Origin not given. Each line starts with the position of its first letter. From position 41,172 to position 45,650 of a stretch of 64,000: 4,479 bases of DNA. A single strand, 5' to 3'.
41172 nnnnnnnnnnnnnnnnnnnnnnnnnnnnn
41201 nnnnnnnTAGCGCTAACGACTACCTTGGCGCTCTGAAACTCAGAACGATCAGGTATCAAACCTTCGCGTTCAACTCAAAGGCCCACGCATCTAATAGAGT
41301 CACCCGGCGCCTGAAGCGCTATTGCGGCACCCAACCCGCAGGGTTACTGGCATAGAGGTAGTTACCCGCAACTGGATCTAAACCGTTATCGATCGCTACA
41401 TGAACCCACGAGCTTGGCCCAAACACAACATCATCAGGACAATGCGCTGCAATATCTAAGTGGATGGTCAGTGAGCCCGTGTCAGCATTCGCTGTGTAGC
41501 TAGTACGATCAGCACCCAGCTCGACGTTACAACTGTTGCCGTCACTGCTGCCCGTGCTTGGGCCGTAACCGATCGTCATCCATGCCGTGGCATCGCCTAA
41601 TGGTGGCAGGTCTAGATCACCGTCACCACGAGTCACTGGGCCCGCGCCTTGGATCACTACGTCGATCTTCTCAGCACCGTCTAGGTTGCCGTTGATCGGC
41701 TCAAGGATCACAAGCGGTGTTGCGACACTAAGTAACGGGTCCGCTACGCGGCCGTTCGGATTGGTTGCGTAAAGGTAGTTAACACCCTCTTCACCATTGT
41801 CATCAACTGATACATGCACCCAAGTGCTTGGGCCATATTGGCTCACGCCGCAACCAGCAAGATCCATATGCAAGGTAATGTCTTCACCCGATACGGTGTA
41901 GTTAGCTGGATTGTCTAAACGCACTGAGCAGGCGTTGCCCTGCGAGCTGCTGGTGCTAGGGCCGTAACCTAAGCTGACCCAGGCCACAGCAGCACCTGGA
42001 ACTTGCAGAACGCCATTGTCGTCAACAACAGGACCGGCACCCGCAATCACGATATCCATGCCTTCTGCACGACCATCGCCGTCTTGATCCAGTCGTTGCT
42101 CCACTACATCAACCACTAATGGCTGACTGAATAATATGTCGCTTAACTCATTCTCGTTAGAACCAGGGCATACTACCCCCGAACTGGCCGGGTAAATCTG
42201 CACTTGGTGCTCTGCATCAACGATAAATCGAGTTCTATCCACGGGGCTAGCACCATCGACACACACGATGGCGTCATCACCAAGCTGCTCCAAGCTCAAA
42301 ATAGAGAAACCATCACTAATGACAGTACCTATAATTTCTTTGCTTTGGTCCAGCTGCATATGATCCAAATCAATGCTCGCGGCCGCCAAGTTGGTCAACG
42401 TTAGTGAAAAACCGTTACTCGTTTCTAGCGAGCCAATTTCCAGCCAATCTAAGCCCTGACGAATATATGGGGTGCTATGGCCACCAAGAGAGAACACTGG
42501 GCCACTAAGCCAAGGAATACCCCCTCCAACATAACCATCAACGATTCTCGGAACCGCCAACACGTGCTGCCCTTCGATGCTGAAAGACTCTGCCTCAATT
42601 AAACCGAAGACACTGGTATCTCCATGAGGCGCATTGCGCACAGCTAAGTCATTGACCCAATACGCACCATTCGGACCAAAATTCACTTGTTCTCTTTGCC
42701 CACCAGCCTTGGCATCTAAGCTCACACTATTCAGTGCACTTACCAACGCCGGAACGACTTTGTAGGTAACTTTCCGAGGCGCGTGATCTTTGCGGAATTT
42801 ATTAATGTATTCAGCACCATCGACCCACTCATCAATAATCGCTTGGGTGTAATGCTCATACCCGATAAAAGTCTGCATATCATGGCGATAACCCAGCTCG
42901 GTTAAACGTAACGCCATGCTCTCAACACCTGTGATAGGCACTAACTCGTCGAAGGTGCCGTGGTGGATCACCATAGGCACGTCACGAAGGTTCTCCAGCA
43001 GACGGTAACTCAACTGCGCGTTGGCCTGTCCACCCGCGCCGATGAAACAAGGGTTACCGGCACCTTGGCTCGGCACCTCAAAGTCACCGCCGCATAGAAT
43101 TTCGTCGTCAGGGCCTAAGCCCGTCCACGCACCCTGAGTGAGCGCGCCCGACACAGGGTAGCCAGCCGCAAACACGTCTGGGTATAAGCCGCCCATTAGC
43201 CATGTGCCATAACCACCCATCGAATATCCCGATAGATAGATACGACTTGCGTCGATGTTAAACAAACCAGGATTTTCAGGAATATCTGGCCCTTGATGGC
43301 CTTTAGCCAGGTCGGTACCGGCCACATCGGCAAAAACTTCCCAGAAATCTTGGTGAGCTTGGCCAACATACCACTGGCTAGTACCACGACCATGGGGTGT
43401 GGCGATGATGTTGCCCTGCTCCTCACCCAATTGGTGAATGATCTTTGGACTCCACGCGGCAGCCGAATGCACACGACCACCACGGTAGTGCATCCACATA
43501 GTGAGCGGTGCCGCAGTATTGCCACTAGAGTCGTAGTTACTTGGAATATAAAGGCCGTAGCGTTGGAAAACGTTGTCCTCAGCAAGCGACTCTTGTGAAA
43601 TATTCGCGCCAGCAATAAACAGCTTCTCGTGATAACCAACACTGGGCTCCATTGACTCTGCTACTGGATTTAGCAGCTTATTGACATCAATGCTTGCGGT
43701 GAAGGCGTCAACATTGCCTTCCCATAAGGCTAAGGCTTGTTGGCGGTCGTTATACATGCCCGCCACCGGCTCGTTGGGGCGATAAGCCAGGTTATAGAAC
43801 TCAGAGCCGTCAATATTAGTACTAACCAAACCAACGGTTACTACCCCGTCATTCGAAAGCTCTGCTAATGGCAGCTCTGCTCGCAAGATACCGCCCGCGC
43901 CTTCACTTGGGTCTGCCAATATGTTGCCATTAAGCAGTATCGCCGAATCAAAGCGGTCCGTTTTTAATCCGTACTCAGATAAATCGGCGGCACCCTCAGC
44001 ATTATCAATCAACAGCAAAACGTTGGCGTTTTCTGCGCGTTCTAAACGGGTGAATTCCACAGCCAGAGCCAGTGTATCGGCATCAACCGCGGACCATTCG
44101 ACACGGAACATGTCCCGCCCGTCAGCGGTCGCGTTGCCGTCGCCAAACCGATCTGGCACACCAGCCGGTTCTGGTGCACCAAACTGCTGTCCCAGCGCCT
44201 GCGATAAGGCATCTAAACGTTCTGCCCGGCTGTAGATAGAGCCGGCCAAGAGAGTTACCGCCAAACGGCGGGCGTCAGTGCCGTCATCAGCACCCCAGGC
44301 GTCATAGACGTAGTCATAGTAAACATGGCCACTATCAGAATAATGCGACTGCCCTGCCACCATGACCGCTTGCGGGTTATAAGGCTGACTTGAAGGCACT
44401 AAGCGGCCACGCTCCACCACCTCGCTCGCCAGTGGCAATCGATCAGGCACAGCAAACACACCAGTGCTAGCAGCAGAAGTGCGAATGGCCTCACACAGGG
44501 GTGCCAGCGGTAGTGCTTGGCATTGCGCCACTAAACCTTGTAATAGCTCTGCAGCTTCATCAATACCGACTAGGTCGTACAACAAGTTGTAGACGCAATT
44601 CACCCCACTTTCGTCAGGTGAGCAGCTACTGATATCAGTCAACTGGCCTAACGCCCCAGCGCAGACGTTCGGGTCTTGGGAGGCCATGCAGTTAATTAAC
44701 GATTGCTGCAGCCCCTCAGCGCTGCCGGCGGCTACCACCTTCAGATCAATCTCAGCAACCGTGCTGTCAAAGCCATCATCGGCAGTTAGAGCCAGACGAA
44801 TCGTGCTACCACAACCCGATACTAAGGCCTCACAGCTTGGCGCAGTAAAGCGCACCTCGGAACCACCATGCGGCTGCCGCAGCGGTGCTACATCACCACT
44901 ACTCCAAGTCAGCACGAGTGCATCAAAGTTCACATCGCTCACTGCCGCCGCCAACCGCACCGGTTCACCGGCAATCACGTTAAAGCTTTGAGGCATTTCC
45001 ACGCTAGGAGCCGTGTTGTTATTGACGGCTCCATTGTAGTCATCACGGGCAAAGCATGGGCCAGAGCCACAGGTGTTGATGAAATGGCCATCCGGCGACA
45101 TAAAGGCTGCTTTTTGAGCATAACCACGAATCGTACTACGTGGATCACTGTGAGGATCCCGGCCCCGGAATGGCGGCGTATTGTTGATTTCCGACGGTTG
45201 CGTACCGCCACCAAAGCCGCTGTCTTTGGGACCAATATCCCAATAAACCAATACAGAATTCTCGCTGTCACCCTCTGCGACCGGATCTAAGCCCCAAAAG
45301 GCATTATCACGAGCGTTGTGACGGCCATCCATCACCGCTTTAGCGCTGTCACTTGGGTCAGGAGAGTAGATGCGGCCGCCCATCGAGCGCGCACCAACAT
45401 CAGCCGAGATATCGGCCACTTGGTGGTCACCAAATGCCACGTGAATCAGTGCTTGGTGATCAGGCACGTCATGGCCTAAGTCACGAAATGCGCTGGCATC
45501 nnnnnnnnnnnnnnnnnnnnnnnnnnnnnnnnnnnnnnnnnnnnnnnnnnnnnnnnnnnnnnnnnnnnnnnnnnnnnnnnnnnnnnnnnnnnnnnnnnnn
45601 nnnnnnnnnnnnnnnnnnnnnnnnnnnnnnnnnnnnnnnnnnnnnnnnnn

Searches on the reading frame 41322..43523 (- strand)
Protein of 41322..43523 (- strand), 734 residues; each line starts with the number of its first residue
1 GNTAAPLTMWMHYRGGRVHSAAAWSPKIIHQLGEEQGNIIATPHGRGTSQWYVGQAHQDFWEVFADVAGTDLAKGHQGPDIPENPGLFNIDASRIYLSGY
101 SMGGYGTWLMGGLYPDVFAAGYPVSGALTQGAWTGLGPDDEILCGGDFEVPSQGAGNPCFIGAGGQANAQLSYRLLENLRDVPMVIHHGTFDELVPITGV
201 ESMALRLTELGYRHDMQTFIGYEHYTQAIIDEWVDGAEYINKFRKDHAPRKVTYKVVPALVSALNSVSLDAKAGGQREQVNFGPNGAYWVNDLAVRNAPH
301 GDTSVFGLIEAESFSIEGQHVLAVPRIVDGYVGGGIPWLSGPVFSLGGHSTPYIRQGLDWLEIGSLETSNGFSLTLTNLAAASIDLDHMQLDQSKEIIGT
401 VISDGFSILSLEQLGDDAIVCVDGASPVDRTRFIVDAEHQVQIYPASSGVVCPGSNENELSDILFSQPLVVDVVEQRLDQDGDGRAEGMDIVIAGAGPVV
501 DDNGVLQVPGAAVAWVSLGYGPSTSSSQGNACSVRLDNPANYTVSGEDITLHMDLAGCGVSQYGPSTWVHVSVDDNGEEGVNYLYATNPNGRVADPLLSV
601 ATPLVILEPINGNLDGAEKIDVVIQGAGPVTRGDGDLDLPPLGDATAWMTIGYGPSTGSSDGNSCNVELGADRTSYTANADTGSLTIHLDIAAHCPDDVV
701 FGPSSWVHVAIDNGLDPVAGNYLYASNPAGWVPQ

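Call 7: search_protein_families(library=pfam, proteins=[window:41322-43400:-], max_evalue=0.01)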
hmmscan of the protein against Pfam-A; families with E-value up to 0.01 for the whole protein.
window:41322-43400:- (693 aa): 2 families
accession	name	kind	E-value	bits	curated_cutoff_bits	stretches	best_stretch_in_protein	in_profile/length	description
PF00326.27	Peptidase_S9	-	6e-07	29.6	22.6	1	49-185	61-189/213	Prolyl oligopeptidase family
PF20434.5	BD-FAE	-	0.0098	15.9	26.8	0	139-161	188-210/215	BD-FAE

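Call 29: search_protein_families(library=ncbifam, proteins=[window:41322-43523:-], max_evalue=0.01)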
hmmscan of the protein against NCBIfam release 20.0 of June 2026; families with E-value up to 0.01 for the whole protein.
window:41322-43523:- (734 aa): 3 families
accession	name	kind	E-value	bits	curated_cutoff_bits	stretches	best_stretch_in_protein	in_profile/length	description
NF050058.1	e_dPHAscl_type1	hypoth_equivalog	5.3e-13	49.1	150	1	4-210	21-207/276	extracellular catalytic domain type 1 short-chain-length polyhydroxyalkanoate depolymerase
TIGR01840.1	esterase_phb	subfamily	1.4e-07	31.2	107.85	1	88-127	90-129/213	PHB depolymerase family esterase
NF050057.1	e_dPHAmcl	equivalog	0.0034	16.7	270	0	89-120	134-165/252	extracellular medium-chain-length polyhydroxyalkanoate depolymerase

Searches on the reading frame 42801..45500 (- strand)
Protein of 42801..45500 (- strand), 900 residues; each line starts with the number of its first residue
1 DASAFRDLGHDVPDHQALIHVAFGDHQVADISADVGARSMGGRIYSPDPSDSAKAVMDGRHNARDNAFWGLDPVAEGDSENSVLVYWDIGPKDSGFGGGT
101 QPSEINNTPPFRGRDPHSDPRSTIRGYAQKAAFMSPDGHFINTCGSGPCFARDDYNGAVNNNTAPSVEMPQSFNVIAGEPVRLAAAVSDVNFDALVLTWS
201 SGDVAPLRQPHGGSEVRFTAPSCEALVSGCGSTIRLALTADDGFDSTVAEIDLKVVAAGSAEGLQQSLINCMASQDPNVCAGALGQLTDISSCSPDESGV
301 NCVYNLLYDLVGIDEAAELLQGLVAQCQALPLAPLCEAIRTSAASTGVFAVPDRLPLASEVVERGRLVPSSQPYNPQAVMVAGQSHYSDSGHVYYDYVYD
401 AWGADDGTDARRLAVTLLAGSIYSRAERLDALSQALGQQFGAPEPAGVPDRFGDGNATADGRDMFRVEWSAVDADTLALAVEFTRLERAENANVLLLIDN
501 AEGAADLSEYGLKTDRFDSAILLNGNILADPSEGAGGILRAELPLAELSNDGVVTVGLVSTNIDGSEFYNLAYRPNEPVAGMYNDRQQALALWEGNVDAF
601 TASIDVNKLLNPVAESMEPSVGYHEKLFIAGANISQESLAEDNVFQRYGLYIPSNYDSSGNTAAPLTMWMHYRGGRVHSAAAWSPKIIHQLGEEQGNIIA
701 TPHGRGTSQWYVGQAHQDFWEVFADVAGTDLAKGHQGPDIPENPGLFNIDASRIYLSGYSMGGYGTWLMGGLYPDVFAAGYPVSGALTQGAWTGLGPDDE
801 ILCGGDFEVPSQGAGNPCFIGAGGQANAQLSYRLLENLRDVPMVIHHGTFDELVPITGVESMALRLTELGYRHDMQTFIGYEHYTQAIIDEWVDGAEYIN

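Call 7: search_protein_families(library=pfam, proteins=[window:42801-45500:-], max_evalue=0.01)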
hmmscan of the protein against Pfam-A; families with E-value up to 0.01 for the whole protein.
window:42801-45500:- (900 aa): 1 family
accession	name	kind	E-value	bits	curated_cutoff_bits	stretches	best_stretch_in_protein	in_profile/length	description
PF00326.27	Peptidase_S9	-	9.7e-08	32.2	22.6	1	693-885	11-189/213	Prolyl oligopeptidase family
